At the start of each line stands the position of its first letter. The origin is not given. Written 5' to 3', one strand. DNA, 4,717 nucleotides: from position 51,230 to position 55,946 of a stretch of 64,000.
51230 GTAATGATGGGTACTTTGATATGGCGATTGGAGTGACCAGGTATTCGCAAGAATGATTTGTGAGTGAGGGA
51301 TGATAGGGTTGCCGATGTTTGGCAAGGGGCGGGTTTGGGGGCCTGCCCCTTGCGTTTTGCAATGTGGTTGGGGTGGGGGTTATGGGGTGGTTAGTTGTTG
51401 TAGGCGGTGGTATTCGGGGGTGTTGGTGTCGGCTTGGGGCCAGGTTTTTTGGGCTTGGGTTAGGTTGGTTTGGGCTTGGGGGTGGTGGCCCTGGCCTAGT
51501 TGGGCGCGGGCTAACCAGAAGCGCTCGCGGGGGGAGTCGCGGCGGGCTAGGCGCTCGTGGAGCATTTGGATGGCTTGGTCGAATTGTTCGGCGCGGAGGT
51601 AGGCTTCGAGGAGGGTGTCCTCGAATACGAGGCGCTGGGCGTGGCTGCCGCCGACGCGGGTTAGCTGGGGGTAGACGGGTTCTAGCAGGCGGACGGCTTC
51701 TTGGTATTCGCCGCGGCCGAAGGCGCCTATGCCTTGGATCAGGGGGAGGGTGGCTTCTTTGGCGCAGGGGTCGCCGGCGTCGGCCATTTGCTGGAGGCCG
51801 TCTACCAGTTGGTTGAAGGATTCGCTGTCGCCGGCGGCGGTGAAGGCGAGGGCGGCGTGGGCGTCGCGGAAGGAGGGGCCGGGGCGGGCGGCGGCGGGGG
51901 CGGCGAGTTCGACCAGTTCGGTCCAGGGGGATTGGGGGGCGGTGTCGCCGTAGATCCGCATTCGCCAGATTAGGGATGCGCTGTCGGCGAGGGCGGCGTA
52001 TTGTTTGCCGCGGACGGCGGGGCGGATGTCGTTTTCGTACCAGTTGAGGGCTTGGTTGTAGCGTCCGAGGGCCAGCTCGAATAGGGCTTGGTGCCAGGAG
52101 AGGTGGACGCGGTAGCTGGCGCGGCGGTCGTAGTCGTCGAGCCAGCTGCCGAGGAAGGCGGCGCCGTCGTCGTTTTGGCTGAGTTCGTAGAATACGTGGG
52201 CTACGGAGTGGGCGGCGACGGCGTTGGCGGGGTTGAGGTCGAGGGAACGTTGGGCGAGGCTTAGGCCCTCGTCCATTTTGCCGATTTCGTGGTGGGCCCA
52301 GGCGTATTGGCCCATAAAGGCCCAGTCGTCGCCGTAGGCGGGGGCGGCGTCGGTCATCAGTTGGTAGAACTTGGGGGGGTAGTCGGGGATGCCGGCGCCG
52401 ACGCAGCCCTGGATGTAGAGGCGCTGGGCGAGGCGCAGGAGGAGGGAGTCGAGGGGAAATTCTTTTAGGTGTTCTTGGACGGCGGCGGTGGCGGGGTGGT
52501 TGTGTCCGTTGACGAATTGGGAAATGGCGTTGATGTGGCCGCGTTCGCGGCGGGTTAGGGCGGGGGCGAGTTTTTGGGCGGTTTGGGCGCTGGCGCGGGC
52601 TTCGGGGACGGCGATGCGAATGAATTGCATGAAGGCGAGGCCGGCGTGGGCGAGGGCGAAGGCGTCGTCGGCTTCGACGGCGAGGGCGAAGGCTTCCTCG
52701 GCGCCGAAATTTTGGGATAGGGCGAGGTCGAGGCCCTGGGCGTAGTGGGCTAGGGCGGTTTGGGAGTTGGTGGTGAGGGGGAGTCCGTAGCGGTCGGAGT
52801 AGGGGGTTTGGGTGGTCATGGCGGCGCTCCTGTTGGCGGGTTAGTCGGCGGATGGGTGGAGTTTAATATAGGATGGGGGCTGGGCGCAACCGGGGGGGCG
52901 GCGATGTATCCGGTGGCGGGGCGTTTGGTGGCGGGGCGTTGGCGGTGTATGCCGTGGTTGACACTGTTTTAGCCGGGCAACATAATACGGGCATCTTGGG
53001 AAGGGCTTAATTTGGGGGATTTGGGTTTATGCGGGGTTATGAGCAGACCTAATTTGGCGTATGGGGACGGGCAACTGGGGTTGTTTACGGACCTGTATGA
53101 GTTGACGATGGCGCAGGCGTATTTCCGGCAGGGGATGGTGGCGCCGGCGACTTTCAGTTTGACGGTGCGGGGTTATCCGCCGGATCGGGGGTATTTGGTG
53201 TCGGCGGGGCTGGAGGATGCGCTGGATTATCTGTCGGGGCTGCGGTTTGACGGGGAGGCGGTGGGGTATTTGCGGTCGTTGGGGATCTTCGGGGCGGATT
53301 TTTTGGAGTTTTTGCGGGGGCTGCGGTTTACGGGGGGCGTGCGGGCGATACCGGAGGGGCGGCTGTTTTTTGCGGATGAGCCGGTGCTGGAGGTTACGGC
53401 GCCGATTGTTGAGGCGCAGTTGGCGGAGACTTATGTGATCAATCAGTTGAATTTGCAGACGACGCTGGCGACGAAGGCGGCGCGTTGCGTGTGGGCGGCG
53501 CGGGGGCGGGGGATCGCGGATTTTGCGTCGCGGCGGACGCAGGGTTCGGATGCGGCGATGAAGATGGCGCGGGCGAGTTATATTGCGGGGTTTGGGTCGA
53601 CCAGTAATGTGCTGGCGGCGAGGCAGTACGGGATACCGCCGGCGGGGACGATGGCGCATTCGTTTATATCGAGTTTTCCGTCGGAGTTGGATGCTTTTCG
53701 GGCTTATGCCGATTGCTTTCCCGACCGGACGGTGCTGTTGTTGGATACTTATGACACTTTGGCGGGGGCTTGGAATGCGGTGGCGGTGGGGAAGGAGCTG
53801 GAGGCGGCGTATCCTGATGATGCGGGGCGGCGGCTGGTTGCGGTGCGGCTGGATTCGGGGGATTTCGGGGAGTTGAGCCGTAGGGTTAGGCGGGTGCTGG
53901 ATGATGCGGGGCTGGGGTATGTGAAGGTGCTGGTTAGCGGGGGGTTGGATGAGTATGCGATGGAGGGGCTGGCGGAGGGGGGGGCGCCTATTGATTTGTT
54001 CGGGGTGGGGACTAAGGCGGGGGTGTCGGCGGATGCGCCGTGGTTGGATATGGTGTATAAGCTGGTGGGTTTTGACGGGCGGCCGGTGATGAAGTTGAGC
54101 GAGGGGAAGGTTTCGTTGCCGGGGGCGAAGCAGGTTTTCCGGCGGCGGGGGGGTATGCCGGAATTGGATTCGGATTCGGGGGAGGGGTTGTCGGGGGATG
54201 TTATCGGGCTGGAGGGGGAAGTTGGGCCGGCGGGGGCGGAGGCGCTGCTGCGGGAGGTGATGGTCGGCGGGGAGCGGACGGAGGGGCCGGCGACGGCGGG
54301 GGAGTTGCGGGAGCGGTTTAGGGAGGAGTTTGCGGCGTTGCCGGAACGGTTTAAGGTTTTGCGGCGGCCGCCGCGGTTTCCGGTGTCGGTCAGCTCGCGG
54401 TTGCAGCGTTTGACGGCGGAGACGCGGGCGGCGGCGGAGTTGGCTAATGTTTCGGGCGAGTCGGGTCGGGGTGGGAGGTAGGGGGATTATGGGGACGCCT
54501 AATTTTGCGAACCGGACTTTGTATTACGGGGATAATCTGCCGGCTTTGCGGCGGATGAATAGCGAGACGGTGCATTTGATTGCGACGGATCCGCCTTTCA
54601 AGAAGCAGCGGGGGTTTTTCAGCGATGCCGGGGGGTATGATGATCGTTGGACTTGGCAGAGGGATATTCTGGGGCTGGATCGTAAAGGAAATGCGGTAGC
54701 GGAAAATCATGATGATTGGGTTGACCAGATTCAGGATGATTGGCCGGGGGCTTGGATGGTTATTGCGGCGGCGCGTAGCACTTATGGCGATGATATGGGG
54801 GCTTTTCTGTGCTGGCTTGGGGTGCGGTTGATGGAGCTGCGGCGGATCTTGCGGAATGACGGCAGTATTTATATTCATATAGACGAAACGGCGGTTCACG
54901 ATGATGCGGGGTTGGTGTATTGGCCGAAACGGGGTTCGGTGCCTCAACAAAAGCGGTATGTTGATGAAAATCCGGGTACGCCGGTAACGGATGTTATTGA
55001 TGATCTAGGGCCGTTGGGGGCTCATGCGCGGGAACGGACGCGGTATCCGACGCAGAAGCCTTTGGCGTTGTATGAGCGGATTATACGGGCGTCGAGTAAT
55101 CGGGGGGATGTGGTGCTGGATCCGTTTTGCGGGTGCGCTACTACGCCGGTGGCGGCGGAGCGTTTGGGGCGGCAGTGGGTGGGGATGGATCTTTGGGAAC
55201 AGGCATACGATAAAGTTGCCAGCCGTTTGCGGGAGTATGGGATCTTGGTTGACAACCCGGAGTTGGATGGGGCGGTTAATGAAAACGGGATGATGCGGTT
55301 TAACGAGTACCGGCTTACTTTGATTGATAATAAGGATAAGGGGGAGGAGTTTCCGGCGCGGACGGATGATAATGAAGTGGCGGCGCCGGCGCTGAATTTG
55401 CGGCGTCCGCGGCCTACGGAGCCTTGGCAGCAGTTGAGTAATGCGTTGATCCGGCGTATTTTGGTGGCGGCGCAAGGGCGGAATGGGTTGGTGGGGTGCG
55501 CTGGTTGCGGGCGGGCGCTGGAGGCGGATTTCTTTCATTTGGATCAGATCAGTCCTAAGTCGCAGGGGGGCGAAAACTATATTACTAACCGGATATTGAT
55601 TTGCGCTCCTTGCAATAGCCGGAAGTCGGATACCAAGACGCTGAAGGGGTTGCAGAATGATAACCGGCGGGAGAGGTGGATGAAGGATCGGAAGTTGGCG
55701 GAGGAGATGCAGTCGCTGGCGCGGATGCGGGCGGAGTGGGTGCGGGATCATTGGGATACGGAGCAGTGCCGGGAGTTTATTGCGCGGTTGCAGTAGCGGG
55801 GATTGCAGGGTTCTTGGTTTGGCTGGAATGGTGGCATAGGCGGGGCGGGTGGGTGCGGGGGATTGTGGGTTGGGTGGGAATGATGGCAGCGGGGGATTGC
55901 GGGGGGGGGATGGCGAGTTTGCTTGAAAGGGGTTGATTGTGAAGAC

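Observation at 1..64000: Two almost mutually exclusive codon dialects determined by gene orientation relative to the skew flip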

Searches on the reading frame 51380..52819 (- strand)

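Call 13: search_protein_families(library=pfam, proteins=[window:51380-52819:-])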
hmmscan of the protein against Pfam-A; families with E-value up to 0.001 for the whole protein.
window:51380-52819:- (479 aa): 4 families
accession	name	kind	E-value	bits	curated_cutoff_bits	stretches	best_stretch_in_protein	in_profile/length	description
PF13424.12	TPR_12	-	1.6e-08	35.1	30.1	1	367-427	14-75/77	Tetratricopeptide repeat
PF12895.13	ANAPC3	-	9.5e-06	26.3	27.2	0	371-454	4-80/82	Anaphase-promoting complex, cyclosome, subunit 3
PF14559.12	TPR_19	-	4.2e-05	24.2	25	1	408-474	2-65/68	Tetratricopeptide repeat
PF13176.12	TPR_7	-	0.00014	22.1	27.9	0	405-430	7-34/36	Tetratricopeptide repeat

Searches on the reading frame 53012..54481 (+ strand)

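Call 13: search_protein_families(library=pfam, proteins=[window:53012-54481:+])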
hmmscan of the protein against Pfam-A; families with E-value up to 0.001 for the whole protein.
window:53012-54481:+ (489 aa): 3 families
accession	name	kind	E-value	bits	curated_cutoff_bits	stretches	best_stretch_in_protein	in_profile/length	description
PF17767.7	NAPRTase_N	-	3.9e-32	111.6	32.6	1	24-147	1-125/125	Nicotinate phosphoribosyltransferase (NAPRTase) N-terminal domain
PF04095.22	NAPRTase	-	1.3e-07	32.1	20.8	1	168-335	3-177/239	Nicotinate phosphoribosyltransferase (NAPRTase) family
PF17956.6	NAPRTase_C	-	9.2e-06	26.6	23.3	1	406-467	49-110/111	Nicotinate phosphoribosyltransferase C-terminal domain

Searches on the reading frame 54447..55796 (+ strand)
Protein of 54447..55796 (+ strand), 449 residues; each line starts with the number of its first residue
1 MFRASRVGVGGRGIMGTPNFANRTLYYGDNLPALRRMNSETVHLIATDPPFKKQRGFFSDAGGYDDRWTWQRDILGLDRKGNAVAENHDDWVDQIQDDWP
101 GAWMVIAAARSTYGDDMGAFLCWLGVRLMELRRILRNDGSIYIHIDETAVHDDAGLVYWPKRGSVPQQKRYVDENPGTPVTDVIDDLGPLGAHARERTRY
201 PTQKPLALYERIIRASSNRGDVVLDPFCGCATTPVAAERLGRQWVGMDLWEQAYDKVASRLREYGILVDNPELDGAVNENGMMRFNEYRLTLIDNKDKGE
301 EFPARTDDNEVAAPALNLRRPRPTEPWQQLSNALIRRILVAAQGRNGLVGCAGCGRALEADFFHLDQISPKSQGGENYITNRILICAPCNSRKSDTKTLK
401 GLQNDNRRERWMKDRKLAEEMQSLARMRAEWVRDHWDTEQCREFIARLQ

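Call 13: search_protein_families(library=pfam, proteins=[window:54447-55796:+])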
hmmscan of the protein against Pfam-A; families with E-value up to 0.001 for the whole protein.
window:54447-55796:+ (449 aa): 3 families
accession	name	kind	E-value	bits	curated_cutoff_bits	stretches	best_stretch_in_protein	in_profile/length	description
PF01555.25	N6_N4_Mtase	-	8.4e-27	95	26.7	2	194-255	153-217/221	DNA methylase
PF01844.29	HNH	-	1.6e-07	31.8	21.4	1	351-395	1-46/47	HNH endonuclease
PF14279.12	HNH_5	-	4.8e-06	26.8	27.5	1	351-395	1-45/56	HNH endonuclease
